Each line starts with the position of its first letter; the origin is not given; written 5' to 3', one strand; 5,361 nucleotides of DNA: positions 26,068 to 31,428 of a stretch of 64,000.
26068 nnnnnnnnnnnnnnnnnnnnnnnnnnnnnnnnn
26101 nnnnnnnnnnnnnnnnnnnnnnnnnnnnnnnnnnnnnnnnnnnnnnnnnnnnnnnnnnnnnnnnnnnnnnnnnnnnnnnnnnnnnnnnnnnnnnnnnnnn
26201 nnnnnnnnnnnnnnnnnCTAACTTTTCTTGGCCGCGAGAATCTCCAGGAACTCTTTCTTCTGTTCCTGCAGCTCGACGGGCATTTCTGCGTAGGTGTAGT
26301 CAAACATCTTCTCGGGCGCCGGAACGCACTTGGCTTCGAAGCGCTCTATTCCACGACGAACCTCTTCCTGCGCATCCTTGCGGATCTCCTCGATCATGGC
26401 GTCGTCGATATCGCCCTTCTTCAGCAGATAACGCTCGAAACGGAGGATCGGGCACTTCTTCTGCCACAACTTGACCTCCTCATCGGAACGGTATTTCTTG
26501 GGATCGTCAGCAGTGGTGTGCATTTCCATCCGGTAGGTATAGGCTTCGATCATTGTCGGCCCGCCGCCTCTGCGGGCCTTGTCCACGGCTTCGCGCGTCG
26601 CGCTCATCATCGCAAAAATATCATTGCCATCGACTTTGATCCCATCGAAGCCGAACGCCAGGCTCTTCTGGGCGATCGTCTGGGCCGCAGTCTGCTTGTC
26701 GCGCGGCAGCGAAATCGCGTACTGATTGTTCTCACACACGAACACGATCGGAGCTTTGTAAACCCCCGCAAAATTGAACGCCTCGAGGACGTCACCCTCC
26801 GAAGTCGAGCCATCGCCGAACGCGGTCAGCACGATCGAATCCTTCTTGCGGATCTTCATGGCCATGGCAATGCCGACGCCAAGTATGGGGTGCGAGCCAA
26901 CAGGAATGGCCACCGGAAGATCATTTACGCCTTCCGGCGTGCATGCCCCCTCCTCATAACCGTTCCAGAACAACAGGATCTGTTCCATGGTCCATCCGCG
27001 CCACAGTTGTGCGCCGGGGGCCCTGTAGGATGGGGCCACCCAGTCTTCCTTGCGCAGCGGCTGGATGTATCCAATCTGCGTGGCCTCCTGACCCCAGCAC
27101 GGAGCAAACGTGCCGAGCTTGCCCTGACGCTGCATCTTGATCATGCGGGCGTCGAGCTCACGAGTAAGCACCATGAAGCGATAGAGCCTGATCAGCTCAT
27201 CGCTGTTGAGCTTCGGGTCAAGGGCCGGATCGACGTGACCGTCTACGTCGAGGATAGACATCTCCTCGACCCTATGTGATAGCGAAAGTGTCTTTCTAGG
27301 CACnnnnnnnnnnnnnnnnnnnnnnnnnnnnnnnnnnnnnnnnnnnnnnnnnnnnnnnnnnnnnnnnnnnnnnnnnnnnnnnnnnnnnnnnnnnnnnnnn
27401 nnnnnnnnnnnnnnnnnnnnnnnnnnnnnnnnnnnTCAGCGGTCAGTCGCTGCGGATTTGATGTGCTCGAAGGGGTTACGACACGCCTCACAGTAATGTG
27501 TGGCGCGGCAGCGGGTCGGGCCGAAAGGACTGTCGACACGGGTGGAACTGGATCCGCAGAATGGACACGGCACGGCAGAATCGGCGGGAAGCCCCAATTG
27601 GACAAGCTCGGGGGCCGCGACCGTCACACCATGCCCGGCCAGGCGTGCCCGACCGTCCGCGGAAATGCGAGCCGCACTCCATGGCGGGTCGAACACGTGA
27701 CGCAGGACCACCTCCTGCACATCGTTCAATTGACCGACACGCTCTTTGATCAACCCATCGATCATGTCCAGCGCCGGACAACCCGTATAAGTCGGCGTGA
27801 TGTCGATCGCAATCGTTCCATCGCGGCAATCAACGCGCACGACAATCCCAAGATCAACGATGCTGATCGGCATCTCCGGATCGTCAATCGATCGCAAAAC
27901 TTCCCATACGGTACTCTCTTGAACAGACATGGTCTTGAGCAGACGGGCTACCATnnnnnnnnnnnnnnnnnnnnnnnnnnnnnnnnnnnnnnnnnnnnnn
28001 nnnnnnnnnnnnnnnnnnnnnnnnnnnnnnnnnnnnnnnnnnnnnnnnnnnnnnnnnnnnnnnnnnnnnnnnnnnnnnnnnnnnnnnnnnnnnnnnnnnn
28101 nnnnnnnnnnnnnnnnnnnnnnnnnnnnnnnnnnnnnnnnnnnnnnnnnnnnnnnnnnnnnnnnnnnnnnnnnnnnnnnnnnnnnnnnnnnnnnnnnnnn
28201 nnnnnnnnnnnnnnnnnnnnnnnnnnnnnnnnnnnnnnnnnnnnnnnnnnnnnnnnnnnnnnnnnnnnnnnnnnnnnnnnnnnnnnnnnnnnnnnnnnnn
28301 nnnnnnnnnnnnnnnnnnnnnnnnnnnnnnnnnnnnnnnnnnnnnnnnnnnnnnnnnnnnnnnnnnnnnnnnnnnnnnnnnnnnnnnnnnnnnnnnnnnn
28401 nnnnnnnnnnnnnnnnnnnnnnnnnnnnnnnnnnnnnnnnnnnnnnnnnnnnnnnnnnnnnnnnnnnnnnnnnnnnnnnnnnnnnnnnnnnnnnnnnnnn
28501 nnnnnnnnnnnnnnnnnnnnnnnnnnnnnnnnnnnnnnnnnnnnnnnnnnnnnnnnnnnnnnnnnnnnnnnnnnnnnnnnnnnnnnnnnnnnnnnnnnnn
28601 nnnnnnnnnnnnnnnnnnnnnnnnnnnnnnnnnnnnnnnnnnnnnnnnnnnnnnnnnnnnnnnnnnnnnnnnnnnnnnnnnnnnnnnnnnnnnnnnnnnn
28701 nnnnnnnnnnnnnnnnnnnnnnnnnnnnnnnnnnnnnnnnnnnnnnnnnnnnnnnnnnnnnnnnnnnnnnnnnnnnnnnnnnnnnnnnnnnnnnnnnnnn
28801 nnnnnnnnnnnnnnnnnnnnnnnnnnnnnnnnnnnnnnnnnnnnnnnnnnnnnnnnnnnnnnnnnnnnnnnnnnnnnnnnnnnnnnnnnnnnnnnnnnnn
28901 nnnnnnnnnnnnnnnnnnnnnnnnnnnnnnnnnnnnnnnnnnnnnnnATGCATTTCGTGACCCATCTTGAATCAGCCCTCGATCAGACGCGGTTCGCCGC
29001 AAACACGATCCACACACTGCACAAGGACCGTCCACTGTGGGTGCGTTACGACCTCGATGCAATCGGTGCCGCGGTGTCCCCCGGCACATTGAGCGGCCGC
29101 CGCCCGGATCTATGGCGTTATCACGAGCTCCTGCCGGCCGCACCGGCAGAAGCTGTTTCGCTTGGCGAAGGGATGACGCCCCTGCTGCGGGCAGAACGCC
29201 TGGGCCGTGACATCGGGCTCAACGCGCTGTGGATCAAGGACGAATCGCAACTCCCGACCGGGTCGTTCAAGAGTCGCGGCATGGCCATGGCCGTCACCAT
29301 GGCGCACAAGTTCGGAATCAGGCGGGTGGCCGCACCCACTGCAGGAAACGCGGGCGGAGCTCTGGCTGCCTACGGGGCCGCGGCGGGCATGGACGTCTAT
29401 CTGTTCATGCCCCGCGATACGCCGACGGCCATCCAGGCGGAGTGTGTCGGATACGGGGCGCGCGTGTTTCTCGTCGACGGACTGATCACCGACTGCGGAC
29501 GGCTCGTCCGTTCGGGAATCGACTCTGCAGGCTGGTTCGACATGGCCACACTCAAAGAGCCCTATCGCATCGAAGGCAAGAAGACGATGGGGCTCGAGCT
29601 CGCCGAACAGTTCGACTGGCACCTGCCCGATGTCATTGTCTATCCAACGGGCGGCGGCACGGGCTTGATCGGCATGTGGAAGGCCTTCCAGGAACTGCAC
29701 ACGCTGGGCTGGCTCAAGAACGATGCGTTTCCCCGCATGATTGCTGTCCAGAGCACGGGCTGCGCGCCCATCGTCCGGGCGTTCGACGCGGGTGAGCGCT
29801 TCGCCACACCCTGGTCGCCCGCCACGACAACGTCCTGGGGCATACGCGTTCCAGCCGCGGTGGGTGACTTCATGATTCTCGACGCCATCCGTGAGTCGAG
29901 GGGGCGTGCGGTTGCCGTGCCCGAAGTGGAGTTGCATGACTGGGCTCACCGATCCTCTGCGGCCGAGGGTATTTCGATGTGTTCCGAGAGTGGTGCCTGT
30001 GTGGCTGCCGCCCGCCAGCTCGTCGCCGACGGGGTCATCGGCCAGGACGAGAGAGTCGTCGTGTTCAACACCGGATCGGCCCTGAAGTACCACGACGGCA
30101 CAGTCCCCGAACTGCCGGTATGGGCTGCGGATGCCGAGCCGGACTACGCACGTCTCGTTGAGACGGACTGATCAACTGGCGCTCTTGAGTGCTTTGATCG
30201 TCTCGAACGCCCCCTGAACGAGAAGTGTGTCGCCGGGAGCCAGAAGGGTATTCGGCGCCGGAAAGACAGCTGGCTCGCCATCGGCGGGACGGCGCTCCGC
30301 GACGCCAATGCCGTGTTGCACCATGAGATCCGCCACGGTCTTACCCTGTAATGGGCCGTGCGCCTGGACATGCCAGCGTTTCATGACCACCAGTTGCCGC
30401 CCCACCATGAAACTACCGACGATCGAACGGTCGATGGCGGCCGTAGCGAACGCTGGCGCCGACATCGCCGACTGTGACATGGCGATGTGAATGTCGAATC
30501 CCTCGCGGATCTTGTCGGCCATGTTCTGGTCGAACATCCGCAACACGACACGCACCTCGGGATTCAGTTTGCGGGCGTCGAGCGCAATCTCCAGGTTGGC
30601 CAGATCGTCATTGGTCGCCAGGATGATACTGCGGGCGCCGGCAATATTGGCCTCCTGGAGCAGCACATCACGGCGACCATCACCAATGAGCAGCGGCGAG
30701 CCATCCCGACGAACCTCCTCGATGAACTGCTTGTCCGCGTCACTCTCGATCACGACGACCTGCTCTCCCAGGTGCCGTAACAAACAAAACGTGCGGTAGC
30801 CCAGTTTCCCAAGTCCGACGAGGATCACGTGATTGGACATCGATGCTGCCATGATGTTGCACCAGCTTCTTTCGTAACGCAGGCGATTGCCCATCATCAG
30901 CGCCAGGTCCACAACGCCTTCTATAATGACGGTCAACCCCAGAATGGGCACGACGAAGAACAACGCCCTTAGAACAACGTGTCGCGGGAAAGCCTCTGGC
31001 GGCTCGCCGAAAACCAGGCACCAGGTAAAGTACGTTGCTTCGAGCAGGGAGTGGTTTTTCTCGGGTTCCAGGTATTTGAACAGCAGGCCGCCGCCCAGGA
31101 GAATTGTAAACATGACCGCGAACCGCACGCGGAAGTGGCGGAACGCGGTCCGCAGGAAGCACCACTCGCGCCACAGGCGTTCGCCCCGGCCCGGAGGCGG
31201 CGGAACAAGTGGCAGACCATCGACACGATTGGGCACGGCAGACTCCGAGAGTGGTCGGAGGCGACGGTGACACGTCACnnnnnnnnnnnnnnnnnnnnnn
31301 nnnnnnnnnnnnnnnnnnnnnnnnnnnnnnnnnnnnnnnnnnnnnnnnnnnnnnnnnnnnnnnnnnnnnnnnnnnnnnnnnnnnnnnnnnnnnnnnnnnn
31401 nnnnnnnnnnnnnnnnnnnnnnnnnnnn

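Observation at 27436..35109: Phenylacetyl-CoA epoxidase genes split: paaA-paaB and paaC-paaD separated by a 5.7-kb insertion of unrelated genes; no paaE seen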

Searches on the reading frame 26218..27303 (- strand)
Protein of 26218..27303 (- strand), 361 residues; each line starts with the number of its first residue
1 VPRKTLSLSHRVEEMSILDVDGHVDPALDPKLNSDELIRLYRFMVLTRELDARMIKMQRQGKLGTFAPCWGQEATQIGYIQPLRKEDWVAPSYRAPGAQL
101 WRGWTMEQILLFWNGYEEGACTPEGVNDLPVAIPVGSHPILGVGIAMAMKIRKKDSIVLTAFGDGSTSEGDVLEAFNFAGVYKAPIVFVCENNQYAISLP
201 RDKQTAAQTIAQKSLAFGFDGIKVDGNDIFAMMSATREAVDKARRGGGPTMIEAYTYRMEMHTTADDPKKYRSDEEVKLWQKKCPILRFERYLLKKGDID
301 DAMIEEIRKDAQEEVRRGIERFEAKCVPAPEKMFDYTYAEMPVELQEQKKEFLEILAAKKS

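Call 3: search_protein_families(library=pfam, proteins=[window:26218-27303:-])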
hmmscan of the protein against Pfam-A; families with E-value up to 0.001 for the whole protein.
window:26218-27303:- (361 aa): 3 families
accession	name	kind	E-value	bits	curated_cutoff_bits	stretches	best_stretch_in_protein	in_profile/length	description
PF00676.26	E1_dh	-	7.3e-83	278.4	22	1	41-330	1-299/300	Dehydrogenase E1 component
PF13292.11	DXP_synthase_N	-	1.7e-05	24.7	21.2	1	142-198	120-176/274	1-deoxy-D-xylulose-5-phosphate synthase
PF02775.26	TPP_enzyme_C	-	7.2e-05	23.1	21.9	1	141-253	30-150/151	Thiamine pyrophosphate enzyme, C-terminal TPP binding domain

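Call 4: search_protein_families(library=ncbifam, proteins=[window:26218-27303:-])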
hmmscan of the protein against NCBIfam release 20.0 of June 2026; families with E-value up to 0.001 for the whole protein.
window:26218-27303:- (361 aa): 10 families
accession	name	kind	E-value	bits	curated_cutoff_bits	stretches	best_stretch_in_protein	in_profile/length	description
TIGR03181.1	PDH_E1_alph_x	equivalog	4.1e-133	443.5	411.35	1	15-351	3-340/341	pyruvate dehydrogenase (acetyl-transferring) E1 component subunit alpha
TIGR03182.1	PDH_E1_alph_y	equivalog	4.3e-66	223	393.85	1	35-339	2-315/315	pyruvate dehydrogenase (acetyl-transferring) E1 component subunit alpha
NF004559.0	PRK05899.2-5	equivalog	5.1e-16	58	488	1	141-257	134-248/627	transketolase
NF004556.0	PRK05899.2-2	equivalog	1.5e-09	36.7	575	1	142-256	134-244/639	transketolase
TIGR00204.1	dxs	equivalog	1e-06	27.6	465.95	1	142-199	120-177/616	1-deoxy-D-xylulose-5-phosphate synthase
NF008968.0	PRK12315.1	subfamily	8.4e-06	24.3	510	1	141-198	122-179/582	1-deoxy-D-xylulose-5-phosphate synthase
NF006914.0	PRK09404.1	equivalog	2e-05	23.1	764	1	157-341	342-525/919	2-oxoglutarate dehydrogenase E1 component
NF008907.0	PRK12270.1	equivalog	6.9e-05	20.8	878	1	162-324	667-833/1241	multifunctional oxoglutarate decarboxylase/oxoglutarate dehydrogenase thiamine pyrophosphate-binding subunit/dihydrolipoyllysine-residue suc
TIGR00232.1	tktlase_bact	equivalog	0.0001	20.8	682.25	1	155-352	142-342/654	transketolase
NF003933.0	PRK05444.2-2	equivalog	0.00056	18.5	395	1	141-256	126-247/606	1-deoxy-D-xylulose-5-phosphate synthase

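Call 42: search_solved_structures(query=window:26218-27303:-, max_evalue=1e-20)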
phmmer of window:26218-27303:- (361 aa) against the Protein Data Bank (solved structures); distinct sequences matched with E-value up to 1e-20: 28.
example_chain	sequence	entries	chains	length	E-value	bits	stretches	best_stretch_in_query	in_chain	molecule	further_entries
1w85_A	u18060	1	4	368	1.5e-77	264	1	15-352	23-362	PYRUVATE DEHYDROGENASE E1 COMPONENT, ALPHA SUBUNIT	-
3duf_A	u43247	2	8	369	1.5e-77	264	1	15-352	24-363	Pyruvate dehydrogenase E1 component subunit alpha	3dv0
3dva_A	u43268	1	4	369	7.7e-77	261.7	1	15-352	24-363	Pyruvate dehydrogenase E1 component subunit alpha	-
1w88_A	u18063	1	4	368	1.9e-76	260.4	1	15-352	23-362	PYRUVATE DEHYDROGENASE E1 COMPONENT, ALPHA SUBUNIT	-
1um9_A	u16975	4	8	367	2e-64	220.9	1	31-349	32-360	2-oxo acid dehydrogenase alpha subunit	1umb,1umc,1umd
1dtw_A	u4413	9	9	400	2.4e-59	204.2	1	17-352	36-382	BRANCHED-CHAIN ALPHA-KETO ACID DEHYDROGENASE ALPHA SUBUNIT | 2-OXOISOVALERATE DEHYDROGENASE ALPHA SUBUNIT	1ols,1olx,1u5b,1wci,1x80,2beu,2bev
1x7y_A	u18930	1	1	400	3.3e-59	203.7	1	17-352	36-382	2-oxoisovalerate dehydrogenase alpha subunit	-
2bff_A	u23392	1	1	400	4.6e-59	203.2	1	17-352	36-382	2-OXOISOVALERATE DEHYDROGENASE ALPHA SUBUNIT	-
1x7w_A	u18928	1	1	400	4.6e-59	203.2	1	17-352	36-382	2-oxoisovalerate dehydrogenase alpha subunit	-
1x7z_A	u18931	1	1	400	4.6e-59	203.2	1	17-352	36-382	2-oxoisovalerate dehydrogenase alpha subunit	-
1x7x_A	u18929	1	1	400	4.6e-59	203.2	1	17-352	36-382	2-oxoisovalerate dehydrogenase alpha subunit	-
2j9f_A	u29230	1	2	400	1.2e-58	201.9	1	17-352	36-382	2-OXOISOVALERATE DEHYDROGENASE ALPHA SUBUNIT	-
1olu_A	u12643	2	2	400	5.8e-58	199.6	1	17-352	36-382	2-OXOISOVALERATE DEHYDROGENASE ALPHA SUBUNIT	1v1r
2bfe_A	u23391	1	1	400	1.1e-57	198.7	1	17-352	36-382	2-OXOISOVALERATE DEHYDROGENASE ALPHA SUBUNIT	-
2bfb_A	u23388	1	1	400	1.5e-57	198.3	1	17-352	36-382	2-OXOISOVALERATE DEHYDROGENASE ALPHA SUBUNIT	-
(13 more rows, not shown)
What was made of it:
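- On Pyruvate dehydrogenase complex (heterotetrameric E1 type): Similarity to Geobacillus PDH E1α (264 bits) and to Thermus branched-chain E1α (221 bits) is too close to decide (call 42).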

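Call 57: find_related_loci(query=A2, collection=metagenome_contigs, flank=10000)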
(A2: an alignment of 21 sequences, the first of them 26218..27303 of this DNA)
Query A2 (361 aa) in metagenome_contigs; peptide patterns used: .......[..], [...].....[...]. (x = any residue, [..] = any of these).
600 stretches matched a pattern (row limit reached: there are more); 587 encode a relative of the query (tblastn E <= 1e-3); the best 80 are kept; 80 distinct loci.
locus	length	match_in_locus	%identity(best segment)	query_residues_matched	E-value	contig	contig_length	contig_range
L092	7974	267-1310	57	12-359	4e-131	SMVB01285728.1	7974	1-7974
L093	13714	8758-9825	53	1-356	3e-128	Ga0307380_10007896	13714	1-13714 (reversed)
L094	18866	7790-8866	50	1-357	1e-126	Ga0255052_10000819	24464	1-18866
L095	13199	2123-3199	52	1-357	6e-126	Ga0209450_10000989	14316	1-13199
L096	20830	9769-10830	52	1-353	7e-126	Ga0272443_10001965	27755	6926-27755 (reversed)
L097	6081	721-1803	54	1-361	7e-126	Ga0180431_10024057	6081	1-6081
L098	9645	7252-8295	54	1-352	1e-125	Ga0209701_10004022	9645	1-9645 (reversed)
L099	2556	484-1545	53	1-352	2e-131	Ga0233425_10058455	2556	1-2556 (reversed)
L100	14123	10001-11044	54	1-352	2e-125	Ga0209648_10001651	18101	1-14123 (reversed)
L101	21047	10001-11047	52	12-360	7e-125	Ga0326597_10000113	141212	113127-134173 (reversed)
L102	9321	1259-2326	51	1-356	4e-125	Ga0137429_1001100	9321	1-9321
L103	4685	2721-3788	51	1-356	3e-126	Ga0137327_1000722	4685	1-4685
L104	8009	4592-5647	52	1-352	8e-125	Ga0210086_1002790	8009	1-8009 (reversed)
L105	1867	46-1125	50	1-358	3e-133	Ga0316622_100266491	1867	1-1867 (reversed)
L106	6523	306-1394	50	1-361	2e-124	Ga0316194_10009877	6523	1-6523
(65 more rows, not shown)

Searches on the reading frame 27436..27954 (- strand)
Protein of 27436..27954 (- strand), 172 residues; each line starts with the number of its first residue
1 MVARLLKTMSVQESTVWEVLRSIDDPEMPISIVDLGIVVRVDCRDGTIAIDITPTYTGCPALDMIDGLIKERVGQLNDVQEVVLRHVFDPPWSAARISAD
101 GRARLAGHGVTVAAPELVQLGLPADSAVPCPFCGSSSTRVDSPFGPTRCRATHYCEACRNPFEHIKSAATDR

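Call 3: search_protein_families(library=pfam, proteins=[window:27436-27954:-])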
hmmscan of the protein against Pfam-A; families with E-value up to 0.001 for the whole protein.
window:27436-27954:- (172 aa): 2 families
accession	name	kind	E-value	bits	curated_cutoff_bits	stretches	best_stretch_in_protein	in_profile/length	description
PF23451.1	Zn_ribbon_PaaD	-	1.8e-20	72.8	27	1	124-166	11-53/53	PaaD zinc beta ribbon domain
PF01883.24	FeS_assembly_P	-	1.7e-16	60.6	23.5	1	14-82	2-71/73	Iron-sulfur cluster assembly protein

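Call 4: search_protein_families(library=ncbifam, proteins=[window:27436-27954:-])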
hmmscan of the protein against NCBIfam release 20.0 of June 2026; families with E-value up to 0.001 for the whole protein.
window:27436-27954:- (172 aa): 6 families
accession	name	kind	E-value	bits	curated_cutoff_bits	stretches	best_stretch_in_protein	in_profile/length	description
TIGR02159.1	PA_CoA_Oxy4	equivalog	1.4e-42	145.4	108.15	1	23-167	1-145/146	1,2-phenylacetyl-CoA epoxidase subunit PaaD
NF041868.1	paad_haloarch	equivalog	3.4e-28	98.3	180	1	13-112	28-127/127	1,2-phenylacetyl-CoA epoxidase subunit PaaD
TIGR02945.1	SUF_assoc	equivalog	8.9e-20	70.9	143.4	1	14-104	4-95/99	SUF system Fe-S cluster assembly protein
TIGR03406.1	FeS_long_SufT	hypoth_equivalog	1.7e-18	67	202.6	1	10-102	72-169/174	putative Fe-S cluster assembly protein SufT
NF041869.1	paae_haloarch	equivalog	4.2e-13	49.3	100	1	125-165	15-55/56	1,2-phenylacetyl-CoA epoxidase subunit PaaE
NF002362.0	PRK01343.1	equivalog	0.00048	19.8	79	1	126-151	17-42/66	DNA gyrase inhibitor YacG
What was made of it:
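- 27436..27954 (-): paaD (DUF59/FeS_assembly_P domain plus a zinc ribbon). PF01883 and PF23451 both hit (calls 3, 4).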

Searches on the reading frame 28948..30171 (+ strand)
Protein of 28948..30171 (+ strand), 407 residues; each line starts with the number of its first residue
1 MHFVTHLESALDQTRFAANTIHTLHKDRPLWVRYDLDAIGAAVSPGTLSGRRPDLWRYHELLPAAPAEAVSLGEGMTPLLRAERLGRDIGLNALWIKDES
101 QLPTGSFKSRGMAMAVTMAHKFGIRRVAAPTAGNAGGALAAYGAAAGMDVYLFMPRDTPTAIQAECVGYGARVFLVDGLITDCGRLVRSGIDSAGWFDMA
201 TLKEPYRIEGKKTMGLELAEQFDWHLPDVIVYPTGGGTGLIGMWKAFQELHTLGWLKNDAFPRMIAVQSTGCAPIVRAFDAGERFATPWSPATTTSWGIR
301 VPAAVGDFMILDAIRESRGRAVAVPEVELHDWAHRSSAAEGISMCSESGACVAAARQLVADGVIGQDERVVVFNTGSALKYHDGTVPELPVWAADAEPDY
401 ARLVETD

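Call 3: search_protein_families(library=pfam, proteins=[window:28948-30171:+])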
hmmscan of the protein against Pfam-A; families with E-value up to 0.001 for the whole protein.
window:28948-30171:+ (407 aa): 1 family
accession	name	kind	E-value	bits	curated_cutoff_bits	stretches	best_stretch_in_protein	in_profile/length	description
PF00291.31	PALP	-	6.1e-70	236.3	35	1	70-376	1-295/295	Pyridoxal-phosphate dependent enzyme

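Call 4: search_protein_families(library=ncbifam, proteins=[window:28948-30171:+])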
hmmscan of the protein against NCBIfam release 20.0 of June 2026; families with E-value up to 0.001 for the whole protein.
window:28948-30171:+ (407 aa): 36 families (the best 25 are shown)
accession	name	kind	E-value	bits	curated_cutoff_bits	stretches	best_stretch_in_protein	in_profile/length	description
NF006050.0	PRK08197.1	equivalog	8.6e-167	555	303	1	2-391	4-394/406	threonine synthase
NF004170.0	PRK05638.1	equivalog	1.7e-51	175.2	421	1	49-382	40-359/442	threonine synthase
TIGR00260.1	thrC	equivalog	4.7e-45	154.2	167.1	1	56-381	2-338/340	threonine synthase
NF004996.0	PRK06381.1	equivalog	2.1e-35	122.3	266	1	75-376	14-316/319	threonine synthase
NF005035.0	PRK06450.1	equivalog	3.8e-34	118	301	1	68-380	50-336/338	threonine synthase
NF006205.0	PRK08329.1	equivalog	3.5e-33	115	358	1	54-381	42-346/347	threonine synthase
NF006094.0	PRK08246.1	subfamily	1.6e-21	77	331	1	77-377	24-302/310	serine/threonine dehydratase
TIGR03844.1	cysteate_syn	equivalog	1.1e-18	67.3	324.9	1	52-380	41-381/398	cysteate synthase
TIGR01136.1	cysKM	subfamily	5.7e-15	55.5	344.15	1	75-248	6-185/299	cysteine synthase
NF005680.0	PRK07476.1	equivalog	1.2e-14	54.1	413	1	76-237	23-183/326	hydroxyectoine utilization dehydratase EutB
NF040741.1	ornith_OrtB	equivalog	4.8e-14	51.7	550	1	93-245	83-244/464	2-amino-4-oxopentanoate thiolase subunit OrtB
NF045641.2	BHydaspDhtseBhcB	equivalog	1.4e-13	50.7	550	1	77-244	21-186/312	beta-hydroxyaspartate dehydratase BhcB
TIGR01138.1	cysM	equivalog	2.3e-13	50.3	394.2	1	75-178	7-113/290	cysteine synthase B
NF005292.0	PRK06815.1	equivalog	3.6e-13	49.3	371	1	76-243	21-186/320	threonine/serine dehydratase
NF007989.0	PRK10717.1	equivalog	3.9e-13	49.2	387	1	74-382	12-313/334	cysteine synthase A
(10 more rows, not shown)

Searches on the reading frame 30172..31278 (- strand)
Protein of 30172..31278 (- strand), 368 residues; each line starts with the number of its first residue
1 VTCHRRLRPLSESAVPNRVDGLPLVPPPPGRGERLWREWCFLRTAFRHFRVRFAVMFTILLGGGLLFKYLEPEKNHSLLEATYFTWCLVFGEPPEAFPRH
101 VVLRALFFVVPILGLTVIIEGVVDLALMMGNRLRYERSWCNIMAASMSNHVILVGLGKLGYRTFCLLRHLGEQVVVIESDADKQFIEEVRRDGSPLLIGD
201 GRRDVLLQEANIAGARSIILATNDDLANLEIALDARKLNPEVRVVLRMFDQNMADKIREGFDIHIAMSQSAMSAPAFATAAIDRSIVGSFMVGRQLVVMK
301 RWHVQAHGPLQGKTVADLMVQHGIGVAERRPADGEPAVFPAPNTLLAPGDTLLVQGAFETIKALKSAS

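Call 3: search_protein_families(library=pfam, proteins=[window:30172-31278:-])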
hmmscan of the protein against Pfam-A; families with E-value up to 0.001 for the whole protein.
window:30172-31278:- (368 aa): 3 families
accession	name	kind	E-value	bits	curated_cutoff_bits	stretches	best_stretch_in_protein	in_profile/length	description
PF02254.24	TrkA_N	-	2.1e-20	73.6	23.8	1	151-262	1-111/116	TrkA-N domain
PF13241.12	NAD_binding_7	-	3.9e-05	24.6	22.1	1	148-239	7-86/104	Putative NAD(P)-binding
PF02080.26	TrkA_C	-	0.00031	21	27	0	305-365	7-67/71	TrkA-C domain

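Call 4: search_protein_families(library=ncbifam, proteins=[window:30172-31278:-])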
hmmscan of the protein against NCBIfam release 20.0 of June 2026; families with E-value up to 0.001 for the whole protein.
window:30172-31278:- (368 aa): 17 families
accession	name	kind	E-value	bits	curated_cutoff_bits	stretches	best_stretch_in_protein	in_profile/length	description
NF007039.0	PRK09496.3-2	equivalog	6e-13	48.4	293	1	151-365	3-217/446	Trk system potassium transporter TrkA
NF007034.0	PRK09496.2-1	subfamily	2e-10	40.2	344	1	150-364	2-214/445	Trk system potassium transporter TrkA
NF002924.0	PRK03562.1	equivalog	4.7e-10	38.5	752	1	146-258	400-510/623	glutathione-regulated potassium-efflux system protein KefC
NF007828.0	PRK10537.1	equivalog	1.3e-09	37.6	425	1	110-271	212-368/403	voltage-gated potassium channel protein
NF007041.0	PRK09496.3-4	equivalog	2e-09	36.7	386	1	145-363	224-438/450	Trk system potassium transporter TrkA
NF007031.0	PRK09496.1-2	equivalog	2e-07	30.4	289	1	147-354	232-437/458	Trk system potassium transporter TrkA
NF007950.1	PRK10669.1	equivalog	2.6e-07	29.9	700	1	145-267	414-534/547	YbaL family putative K(+) efflux transporter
NF007035.0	PRK09496.2-2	equivalog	1.7e-06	27.1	521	1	150-257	2-107/455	Trk system potassium transporter TrkA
NF007043.0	PRK09496.3-6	equivalog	9.7e-06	24.6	384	1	127-268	210-349/445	Trk system potassium transporter TrkA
NF002973.0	PRK03659.1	equivalog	5e-05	22.1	804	1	146-248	398-498/602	glutathione-regulated potassium-efflux system protein KefB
NF007042.0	PRK09496.3-5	equivalog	6.1e-05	21.9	467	1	150-362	2-217/466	Trk system potassium transporter TrkA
NF007032.0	PRK09496.1-4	equivalog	8e-05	21.8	309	1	148-272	231-352/457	Trk system potassium transporter TrkA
NF007033.0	PRK09496.1-5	equivalog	0.00019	20.6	338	1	151-360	3-212/449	Trk system potassium transporter TrkA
NF007030.0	PRK09496.1-1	equivalog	0.00022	20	371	1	150-274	234-357/458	Trk system potassium transporter TrkA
NF007038.0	PRK09496.2-6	equivalog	0.00038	19.3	374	1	150-239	230-319/445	Trk system potassium transporter TrkA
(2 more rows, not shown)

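Call 71: search_protein_families(library=pfam, proteins=[window:30172-31278:-], max_evalue=1)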
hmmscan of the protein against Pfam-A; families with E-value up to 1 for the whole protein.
window:30172-31278:- (368 aa): 5 families
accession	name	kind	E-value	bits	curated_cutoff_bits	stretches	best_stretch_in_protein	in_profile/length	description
PF02254.24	TrkA_N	-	2.1e-20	73.6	23.8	1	151-262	1-111/116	TrkA-N domain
PF13241.12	NAD_binding_7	-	3.9e-05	24.6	22.1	1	148-239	7-86/104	Putative NAD(P)-binding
PF02080.26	TrkA_C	-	0.00031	21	27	1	305-365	7-67/71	TrkA-C domain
PF07542.16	ATP12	-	0.11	13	27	1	227-283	16-73/124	ATP12 chaperone protein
PF03721.20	UDPG_MGDP_dh_N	-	0.13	12.3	27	1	151-196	3-46/187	UDP-glucose/GDP-mannose dehydrogenase family, NAD binding domain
